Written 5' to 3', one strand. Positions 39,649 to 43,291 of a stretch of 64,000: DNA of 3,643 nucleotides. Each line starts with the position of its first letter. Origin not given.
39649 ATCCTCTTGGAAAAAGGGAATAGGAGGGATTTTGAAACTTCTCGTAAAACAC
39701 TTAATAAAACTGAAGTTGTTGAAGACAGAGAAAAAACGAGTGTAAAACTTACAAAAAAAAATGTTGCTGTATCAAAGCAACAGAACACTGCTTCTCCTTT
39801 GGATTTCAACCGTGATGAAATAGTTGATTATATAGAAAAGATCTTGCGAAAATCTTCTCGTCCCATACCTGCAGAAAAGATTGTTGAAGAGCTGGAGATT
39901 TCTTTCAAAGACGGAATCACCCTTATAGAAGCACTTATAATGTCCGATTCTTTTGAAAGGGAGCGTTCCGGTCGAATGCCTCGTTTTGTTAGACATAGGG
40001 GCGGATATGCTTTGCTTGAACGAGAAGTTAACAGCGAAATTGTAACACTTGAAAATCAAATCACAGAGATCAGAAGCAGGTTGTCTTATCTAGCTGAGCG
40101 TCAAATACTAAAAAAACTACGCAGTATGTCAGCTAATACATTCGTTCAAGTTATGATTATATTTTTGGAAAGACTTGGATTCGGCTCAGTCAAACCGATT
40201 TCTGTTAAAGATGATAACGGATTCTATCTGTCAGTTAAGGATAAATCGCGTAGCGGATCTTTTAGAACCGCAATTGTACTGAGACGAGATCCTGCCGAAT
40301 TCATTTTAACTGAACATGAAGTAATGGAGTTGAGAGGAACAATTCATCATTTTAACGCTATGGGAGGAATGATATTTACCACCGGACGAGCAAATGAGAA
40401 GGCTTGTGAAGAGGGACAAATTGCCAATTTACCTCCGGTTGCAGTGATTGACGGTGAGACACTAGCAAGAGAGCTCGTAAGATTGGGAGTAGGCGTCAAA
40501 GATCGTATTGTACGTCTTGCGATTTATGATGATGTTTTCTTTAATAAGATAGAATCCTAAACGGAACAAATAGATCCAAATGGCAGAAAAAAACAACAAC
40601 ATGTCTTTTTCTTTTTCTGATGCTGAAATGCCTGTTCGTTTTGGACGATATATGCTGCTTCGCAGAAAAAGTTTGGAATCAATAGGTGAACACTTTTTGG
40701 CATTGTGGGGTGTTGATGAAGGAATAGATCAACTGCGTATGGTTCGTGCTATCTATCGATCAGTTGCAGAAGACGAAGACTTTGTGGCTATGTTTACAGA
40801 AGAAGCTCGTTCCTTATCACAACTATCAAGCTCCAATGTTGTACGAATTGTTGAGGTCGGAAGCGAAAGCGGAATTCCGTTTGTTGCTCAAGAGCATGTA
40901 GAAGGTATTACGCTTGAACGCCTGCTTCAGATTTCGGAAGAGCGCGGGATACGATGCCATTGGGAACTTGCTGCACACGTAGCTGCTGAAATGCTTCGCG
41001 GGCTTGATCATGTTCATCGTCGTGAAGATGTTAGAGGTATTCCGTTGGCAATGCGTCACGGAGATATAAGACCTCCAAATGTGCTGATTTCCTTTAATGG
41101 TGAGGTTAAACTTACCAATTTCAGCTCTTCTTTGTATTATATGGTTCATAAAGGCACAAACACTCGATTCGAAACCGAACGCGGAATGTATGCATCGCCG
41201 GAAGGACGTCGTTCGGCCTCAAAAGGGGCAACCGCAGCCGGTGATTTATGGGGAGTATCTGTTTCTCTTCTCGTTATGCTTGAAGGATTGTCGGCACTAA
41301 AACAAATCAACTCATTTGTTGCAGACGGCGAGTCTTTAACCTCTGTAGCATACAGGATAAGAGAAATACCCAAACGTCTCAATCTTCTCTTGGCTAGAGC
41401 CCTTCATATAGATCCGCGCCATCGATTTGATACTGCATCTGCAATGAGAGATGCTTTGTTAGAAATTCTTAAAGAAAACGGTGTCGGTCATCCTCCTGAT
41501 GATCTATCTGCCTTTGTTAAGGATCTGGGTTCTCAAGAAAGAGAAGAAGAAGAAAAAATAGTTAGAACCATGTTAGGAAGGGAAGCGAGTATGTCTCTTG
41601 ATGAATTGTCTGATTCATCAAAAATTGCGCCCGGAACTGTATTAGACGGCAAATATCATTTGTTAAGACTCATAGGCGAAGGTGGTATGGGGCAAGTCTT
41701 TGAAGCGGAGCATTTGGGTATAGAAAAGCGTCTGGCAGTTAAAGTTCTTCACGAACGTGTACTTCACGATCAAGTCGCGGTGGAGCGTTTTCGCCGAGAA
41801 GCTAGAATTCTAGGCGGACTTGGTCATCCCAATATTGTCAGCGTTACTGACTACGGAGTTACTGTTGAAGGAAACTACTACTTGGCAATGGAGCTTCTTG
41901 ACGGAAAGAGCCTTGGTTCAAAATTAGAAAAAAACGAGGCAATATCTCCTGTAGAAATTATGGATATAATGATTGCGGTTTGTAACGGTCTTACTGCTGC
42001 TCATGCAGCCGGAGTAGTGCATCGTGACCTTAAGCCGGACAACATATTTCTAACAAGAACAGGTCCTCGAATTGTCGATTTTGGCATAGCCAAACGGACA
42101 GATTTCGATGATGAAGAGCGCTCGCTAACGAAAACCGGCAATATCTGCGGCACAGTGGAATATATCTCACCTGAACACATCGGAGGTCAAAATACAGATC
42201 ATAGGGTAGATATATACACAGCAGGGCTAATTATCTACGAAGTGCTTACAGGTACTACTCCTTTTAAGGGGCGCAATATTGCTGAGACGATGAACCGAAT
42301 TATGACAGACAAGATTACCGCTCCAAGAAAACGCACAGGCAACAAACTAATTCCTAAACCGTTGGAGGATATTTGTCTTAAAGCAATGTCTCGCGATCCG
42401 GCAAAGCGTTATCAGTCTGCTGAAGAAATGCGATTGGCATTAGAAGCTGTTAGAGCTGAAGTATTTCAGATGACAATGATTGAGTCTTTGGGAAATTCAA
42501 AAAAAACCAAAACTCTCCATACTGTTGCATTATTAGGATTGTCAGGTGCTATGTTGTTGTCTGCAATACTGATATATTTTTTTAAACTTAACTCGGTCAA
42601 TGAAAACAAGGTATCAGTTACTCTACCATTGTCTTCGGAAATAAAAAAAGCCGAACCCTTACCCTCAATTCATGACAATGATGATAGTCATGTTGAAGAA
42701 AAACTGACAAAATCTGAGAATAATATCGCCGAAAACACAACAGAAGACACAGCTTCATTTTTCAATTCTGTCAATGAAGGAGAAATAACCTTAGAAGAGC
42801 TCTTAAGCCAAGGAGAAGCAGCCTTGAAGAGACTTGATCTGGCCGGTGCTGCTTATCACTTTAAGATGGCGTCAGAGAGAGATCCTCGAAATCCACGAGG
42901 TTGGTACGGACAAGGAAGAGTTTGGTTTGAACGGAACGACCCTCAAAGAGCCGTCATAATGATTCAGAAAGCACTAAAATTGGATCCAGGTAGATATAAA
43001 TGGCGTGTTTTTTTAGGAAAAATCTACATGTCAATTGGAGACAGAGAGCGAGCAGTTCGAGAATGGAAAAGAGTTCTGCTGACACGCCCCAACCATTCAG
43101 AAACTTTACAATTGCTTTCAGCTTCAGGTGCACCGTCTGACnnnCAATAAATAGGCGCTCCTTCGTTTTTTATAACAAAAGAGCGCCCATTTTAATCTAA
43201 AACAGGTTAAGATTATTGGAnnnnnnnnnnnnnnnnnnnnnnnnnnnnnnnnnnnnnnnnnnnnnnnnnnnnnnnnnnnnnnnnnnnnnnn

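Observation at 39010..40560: HARE-HTH fused to an Mrr-like nuclease fold whose catalytic residues look degenerate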

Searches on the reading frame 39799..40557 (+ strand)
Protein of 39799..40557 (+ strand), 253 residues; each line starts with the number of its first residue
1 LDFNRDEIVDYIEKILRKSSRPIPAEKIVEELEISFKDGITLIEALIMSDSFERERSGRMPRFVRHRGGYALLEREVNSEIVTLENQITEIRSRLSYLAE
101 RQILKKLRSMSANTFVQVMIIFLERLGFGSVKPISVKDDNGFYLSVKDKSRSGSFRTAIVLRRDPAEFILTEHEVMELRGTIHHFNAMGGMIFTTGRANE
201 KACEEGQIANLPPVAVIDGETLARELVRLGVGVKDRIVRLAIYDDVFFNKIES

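Call 43: search_solved_structures(query=A2, max_evalue=10, show_alignments=4)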
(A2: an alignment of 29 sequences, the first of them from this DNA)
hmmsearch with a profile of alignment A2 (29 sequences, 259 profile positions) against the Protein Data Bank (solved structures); distinct sequences matched with E-value up to 10: 5.
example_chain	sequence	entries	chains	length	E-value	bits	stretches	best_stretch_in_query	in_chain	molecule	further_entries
8trz_A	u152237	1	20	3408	0.14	15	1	163-192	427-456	Hemocyanin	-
6mrl_A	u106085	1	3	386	0.3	13.9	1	35-89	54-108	p41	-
4me7_E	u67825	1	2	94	0.31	13.9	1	24-101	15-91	Antitoxin EndoAI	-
5xyi_A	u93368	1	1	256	1.6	11.5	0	197-226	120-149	40S ribosomal protein SA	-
4bed_A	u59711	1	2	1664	2.1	11.2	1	166-191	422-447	HEMOCYANIN KLH1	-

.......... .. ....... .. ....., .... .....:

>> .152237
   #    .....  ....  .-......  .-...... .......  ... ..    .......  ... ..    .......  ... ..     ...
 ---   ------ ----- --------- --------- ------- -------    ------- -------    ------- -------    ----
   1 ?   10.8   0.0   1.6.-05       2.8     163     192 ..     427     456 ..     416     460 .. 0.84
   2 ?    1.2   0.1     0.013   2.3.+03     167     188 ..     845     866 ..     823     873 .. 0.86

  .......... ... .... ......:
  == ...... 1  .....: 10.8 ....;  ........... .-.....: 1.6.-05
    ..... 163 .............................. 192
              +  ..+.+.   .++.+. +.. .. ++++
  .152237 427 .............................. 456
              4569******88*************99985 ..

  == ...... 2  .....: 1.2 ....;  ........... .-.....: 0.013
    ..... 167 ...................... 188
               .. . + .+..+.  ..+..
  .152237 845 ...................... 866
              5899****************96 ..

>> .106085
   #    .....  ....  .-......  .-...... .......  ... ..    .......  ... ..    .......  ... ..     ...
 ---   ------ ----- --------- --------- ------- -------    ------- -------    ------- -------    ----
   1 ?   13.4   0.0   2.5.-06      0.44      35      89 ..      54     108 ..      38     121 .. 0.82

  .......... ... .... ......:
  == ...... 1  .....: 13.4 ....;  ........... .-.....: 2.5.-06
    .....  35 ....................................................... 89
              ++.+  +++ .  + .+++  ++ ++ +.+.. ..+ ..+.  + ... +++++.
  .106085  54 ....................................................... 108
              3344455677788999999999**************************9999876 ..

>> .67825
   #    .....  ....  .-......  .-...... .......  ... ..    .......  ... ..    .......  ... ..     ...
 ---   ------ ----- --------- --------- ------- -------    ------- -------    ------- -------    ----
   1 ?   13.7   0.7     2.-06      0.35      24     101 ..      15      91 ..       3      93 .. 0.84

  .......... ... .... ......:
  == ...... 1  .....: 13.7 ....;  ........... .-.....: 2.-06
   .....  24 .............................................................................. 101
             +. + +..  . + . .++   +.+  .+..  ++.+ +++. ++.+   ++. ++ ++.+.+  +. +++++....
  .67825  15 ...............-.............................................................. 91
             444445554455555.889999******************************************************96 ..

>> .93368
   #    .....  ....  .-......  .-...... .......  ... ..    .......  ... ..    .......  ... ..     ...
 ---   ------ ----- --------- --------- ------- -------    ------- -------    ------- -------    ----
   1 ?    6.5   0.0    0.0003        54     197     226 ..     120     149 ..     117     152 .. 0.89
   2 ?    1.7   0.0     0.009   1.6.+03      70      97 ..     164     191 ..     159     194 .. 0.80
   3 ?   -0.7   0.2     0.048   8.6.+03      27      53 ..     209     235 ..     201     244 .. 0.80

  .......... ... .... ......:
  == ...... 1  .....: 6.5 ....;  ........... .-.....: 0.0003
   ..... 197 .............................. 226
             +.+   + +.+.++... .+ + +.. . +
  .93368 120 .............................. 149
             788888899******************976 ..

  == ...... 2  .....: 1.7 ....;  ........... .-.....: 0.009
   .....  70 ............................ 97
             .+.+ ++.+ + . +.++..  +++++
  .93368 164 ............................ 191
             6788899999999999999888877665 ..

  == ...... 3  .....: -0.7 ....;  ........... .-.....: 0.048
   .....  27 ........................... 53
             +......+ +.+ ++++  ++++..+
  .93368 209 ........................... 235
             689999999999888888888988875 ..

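Call 44: find_homologous_proteins(query=A2, max_evalue=0.001)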
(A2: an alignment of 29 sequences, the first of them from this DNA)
Query A2 (29 sequences) (253 aa, profile of the alignment): 36 proteins with E <= 0.001 among 8000 candidates.
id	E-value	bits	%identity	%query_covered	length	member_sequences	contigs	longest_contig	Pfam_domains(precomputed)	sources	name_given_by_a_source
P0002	8.5e-92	326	62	100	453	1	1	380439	PF04471.19,PF05066.20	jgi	jgi:hypothetical protein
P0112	2.7e-85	304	57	84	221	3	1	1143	PF04471.19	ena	-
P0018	7.6e-84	299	46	99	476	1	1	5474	PF04471.19,PF05066.20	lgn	-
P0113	6.5e-63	231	25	92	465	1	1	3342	PF04471.19,PF05066.20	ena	-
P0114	1.6e-62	230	21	84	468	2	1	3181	PF22722.3,PF04471.19,PF05066.20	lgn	-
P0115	1.8e-62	229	25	83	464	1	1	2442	PF04471.19,PF05066.20,PF25318.2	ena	-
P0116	8.5e-62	227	23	85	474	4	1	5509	PF22722.3,PF04471.19,PF05066.20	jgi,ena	-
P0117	8.4e-61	224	24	98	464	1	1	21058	PF22722.3,PF04471.19,PF05066.20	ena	-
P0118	1.2e-60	223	26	81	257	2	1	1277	PF04471.19,PF05066.20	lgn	-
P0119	1.2e-60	223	22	98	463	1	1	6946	PF04471.19,PF05066.20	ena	-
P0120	1.4e-60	223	22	85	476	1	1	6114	PF22722.3,PF04471.19,PF05066.20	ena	-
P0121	2.7e-60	222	24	78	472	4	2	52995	PF22722.3,PF04471.19,PF05066.20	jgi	jgi:hypothetical protein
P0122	2.7e-60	222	24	78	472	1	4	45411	PF22722.3,PF04471.19,PF05066.20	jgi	jgi:hypothetical protein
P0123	8.9e-60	221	24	77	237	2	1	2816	PF22722.3,PF04471.19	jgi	jgi:restriction endonuclease Mrr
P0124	2.9e-59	219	22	91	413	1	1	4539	PF22722.3,PF04471.19,PF05066.20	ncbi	ncbi:MAG: restriction endonuclease, partial [Bradymonadaceae bacterium]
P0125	7.0e-59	218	23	83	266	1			PF22722.3,PF04471.19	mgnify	mgnify:CR=1 FL=1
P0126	9.7e-59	217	26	83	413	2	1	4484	PF04471.19,PF05066.20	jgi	jgi:hypothetical protein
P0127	1.3e-58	217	24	92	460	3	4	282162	PF22722.3,PF04471.19,PF05066.20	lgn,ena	-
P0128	3.1e-58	216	20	87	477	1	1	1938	PF04471.19,PF05066.20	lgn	-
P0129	4.2e-58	215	21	92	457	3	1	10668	PF22722.3,PF04471.19,PF05066.20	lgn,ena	-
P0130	6.6e-58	214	24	78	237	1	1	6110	PF22722.3,PF04471.19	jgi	jgi:restriction endonuclease Mrr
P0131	7.0e-57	211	27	100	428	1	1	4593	PF22722.3,PF04471.19,PF05066.20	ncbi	-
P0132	1.4e-56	210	22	92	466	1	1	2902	PF22722.3,PF04471.19,PF05066.20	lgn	-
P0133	2.2e-56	209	27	100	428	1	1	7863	PF22722.3,PF04471.19,PF05066.20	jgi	jgi:hypothetical protein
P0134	1.9e-55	206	23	83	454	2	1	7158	PF04471.19,PF05066.20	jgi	-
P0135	2.1e-53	200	27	83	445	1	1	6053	PF22722.3,PF04471.19,PF05066.20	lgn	-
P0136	2.8e-53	199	28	85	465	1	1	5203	PF04471.19,PF05066.20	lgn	-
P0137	2.9e-52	196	25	90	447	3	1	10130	PF22722.3,PF04471.19,PF05066.20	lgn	-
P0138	5.5e-51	192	24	97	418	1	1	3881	PF22722.3,PF04471.19,PF05066.20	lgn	-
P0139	2.5e-50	190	26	83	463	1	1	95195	PF04471.19,PF05066.20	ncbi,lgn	-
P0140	1.1e-49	187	26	72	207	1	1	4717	PF22722.3,PF04471.19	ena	-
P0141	1.7e-49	187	26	74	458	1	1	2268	PF22722.3,PF04471.19,PF05066.20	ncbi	ncbi:MAG: HTH domain-containing protein, partial [Bradymonadaceae bacterium]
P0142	8.4e-49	185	27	85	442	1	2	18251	PF22722.3,PF04471.19,PF05066.20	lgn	-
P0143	4.7e-41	159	26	53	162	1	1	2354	PF22722.3,PF04471.19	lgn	-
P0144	7.0e-35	139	28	62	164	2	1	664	PF04471.19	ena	-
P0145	6.6e-31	126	63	34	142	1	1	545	PF13333.13,PF04471.19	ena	-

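Call 71: find_encoding_contigs(protein=P0127, flank=8000, max_places=3)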
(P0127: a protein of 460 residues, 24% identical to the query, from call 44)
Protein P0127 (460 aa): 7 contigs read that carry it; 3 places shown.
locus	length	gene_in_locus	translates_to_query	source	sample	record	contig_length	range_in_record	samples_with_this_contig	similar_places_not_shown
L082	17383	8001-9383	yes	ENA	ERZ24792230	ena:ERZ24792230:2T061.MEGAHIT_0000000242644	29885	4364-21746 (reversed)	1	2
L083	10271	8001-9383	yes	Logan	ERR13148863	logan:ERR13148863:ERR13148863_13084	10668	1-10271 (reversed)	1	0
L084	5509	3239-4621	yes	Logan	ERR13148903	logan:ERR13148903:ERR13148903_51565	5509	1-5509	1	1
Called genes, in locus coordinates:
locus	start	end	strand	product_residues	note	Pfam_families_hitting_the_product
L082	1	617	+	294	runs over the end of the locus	PF00483:NTP_transferase, PF12804:NTP_transf_3 (faint)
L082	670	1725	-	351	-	PF01790:LGT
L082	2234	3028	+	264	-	PF01887:SAM_HAT_N, PF20257:SAM_HAT_C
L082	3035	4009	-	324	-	PF13409:GST_N_2, PF00043:GST_C (weak), PF13410:GST_C_2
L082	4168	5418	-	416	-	PF00487:FA_desaturase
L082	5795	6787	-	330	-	PF01300:Sua5_yciO_yrdC, PF03481:Sua5_C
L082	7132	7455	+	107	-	PF01197:Ribosomal_L31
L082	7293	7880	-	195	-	-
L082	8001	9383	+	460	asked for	PF05066:HARE-HTH, PF04471:Mrr_cat, PF22722:NA-iREase1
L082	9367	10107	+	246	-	PF21948:LplA-B_cat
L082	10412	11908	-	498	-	PF13396:PLDc_N (weak), PF13091:PLDc_2, PF00614:PLDc (faint), PF13091:PLDc_2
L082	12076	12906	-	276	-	PF00753:Lactamase_B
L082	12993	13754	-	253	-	PF01138:RNase_PH, PF03725:RNase_PH_C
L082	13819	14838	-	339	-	PF03320:FBPase_glpX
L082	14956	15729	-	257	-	PF06314:ADC, PF09844:DUF2071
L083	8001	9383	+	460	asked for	PF05066:HARE-HTH, PF04471:Mrr_cat, PF22722:NA-iREase1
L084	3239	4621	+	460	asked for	PF05066:HARE-HTH, PF04471:Mrr_cat, PF22722:NA-iREase1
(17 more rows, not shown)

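Call 72: find_encoding_contigs(protein=P0139, flank=8000, max_places=2)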
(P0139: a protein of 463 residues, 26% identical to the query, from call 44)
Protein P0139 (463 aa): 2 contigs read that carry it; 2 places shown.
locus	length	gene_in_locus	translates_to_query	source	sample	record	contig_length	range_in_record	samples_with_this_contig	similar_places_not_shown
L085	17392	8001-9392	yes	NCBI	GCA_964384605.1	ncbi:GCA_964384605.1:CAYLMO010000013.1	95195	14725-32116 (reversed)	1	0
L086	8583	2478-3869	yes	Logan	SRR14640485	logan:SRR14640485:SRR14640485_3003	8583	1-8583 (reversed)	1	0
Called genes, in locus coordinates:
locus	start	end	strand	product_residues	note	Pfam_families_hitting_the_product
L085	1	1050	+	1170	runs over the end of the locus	PF04151:PPC (faint)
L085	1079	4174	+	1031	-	PF03710:GlnE, PF03445:DUF294 (faint), PF08335:GlnD_UR_UTase, PF03710:GlnE, PF08335:GlnD_UR_UTase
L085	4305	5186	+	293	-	PF01063:Aminotran_4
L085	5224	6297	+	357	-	PF01791:DeoC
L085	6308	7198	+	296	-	-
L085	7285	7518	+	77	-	PF01197:Ribosomal_L31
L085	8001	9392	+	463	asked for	PF05066:HARE-HTH, PF04471:Mrr_cat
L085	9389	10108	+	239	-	PF21948:LplA-B_cat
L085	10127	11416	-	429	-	PF00275:EPSP_synthase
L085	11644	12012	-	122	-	PF13473:Cupredoxin_1, PF00127:Copper-bind (faint)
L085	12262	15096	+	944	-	PF00069:Pkinase, PF07714:PK_Tyr_Ser-Thr, PF03781:FGE-sulfatase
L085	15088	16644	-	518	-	PF13541:ChlI, PF00493:MCM (faint), PF01078:Mg_chelatase, PF00158:Sigma54_activat (faint), PF07728:AAA_5, PF13335:Mg_chelatase_C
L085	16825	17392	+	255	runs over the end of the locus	PF13557:Phenol_MetA_deg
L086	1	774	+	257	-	?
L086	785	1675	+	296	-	-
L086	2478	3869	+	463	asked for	PF05066:HARE-HTH, PF04471:Mrr_cat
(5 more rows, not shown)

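Call 74: search_protein_families(library=pfam, alignment_id=A2, max_evalue=0.05)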
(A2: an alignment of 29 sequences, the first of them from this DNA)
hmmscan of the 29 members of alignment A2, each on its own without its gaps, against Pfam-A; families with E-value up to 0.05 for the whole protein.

A. member 1, seq(253 aa): 2 families
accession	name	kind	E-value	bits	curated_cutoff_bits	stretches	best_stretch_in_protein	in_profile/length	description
PF04471.18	Mrr_cat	-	1.2e-10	41.9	21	1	107-224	1-113/115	Restriction endonuclease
PF22722.2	NA-iREase1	-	0.012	16.1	27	1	122-222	8-104/106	NACHT-associated inactive Restriction Endonuclease 1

B. families by the number of members that match (of 29 scanned): 4 families
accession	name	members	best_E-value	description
PF04471.18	Mrr_cat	29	9.7e-17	Restriction endonuclease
PF22722.2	NA-iREase1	26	2.4e-07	NACHT-associated inactive Restriction Endonuclease 1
PF08100.18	Dimerisation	2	0.013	O-methyltransferase dimerisation domain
PF17676.7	Peptidase_S66C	1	0.049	LD-carboxypeptidase C-terminal domain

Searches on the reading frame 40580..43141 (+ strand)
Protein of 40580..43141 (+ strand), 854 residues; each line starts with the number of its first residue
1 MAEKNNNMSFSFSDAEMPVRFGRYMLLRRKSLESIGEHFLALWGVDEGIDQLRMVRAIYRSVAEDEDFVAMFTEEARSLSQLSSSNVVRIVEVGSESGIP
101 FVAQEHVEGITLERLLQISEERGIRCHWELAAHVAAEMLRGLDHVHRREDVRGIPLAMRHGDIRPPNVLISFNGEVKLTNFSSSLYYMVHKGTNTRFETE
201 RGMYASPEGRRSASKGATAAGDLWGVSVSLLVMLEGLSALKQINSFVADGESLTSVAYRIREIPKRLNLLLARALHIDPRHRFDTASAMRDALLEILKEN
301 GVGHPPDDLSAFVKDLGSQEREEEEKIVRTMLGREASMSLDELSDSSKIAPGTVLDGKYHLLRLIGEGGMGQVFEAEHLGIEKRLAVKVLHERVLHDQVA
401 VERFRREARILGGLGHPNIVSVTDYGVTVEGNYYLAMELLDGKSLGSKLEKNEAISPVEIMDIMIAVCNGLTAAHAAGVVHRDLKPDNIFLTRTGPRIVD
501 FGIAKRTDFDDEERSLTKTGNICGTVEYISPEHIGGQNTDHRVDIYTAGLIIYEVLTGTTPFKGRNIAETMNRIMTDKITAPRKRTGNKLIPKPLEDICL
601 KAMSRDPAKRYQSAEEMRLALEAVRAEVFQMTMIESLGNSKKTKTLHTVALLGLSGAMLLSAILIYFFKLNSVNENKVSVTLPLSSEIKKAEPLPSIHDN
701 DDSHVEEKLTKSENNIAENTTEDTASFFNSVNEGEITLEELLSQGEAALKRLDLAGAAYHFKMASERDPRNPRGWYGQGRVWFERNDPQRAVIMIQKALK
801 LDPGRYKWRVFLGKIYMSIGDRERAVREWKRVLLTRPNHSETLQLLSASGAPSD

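Call 30: search_protein_families(library=pfam, proteins=[window:40580-43141:+], max_evalue=0.1)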
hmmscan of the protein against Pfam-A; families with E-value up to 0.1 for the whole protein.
window:40580-43141:+ (854 aa): 16 families
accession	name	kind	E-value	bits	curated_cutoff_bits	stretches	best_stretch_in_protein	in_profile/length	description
PF00069.31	Pkinase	-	2.3e-71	240.7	31.7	2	359-614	1-255/263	Protein kinase domain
PF07714.23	PK_Tyr_Ser-Thr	-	2.1e-41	142.4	23.1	2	361-612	3-250/258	Protein tyrosine and serine/threonine kinase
PF07719.23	TPR_2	-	3.2e-10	39.8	27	1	772-804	1-33/34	Tetratricopeptide repeat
PF01636.29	APH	-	3.4e-10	40.5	23.2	1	475-507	166-200/239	Phosphotransferase enzyme family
PF13432.12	TPR_16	-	1.2e-07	32.4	32.7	1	743-804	2-63/65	Tetratricopeptide repeat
PF14559.12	TPR_19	-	3.4e-07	30.9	25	1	784-846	3-65/68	Tetratricopeptide repeat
PF23914.1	TPR_CcmH_CycH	-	2.9e-06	27.6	42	1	742-847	20-128/158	Cytochrome c-type biogenesis protein H TPR domain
PF00515.34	TPR_1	-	4.6e-06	26.7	27.8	1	773-803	2-32/34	Tetratricopeptide repeat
PF13428.12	TPR_14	-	0.00011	23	23.5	0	811-846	6-41/44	Tetratricopeptide repeat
PF14531.12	Kinase-like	-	0.00018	21.3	25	0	160-282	168-289/289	Kinase-like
PF19974.5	TCAD9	-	0.00029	20.6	40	1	317-502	143-322/429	Ternary complex associated domain 9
PF13181.12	TPR_8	-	0.0095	16.5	25.7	0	774-803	3-32/34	Tetratricopeptide repeat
PF13176.12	TPR_7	-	0.014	15.9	27.9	0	811-827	4-20/36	Tetratricopeptide repeat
PF13174.12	TPR_6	-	0.065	14.4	26.3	0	812-838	6-32/33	Tetratricopeptide repeat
PF01063.24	Aminotran_4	-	0.074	13.3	28.5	0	68-127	136-193/223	Amino-transferase class IV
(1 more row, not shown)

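Call 52: search_protein_families(library=padloc, proteins=[window:40580-43141:+], max_evalue=0.01)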
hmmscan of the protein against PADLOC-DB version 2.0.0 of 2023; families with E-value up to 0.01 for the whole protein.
window:40580-43141:+ (854 aa): 35 families (the best 25 are shown)
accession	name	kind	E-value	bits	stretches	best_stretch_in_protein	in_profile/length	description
PDLC04042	PD-T4-6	-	9.3e-114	378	2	352-630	4-278/292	-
PDLC04053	PD-T4-6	-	1e-107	358.2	2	356-636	8-283/311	-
PDLC04060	PD-T4-6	-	2.6e-104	347.8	2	352-649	3-293/486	-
PDLC04061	PD-T4-6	-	3e-103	345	2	351-628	10-287/510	-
PDLC04047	PD-T4-6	-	8.8e-98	325.4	2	354-649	7-297/327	-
PDLC04043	PD-T4-6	-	4.6e-97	323.9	2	353-631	11-284/452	-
PDLC04039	PD-T4-6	-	1.1e-96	322.6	2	351-641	9-292/458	-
PDLC04057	PD-T4-6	-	1.6e-94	315.4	2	352-627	3-273/443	-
PDLC04054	PD-T4-6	-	1.3e-91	305.7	2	350-627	4-276/347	-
PDLC04048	PD-T4-6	-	4.3e-85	284.2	2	352-626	5-274/354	-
PDLC04138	mad6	-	7.1e-85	284.2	2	346-626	40-315/659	mads_6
PDLC04041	PD-T4-6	-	1e-83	280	2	348-627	20-293/443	-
PDLC04052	PD-T4-6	-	5.9e-82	274.4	2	353-625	5-277/496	-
PDLC04040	PD-T4-6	-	2.6e-69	232.4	2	364-626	1-267/547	-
PDLC04055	PD-T4-6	-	1.1e-68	230.3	2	307-631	22-342/496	-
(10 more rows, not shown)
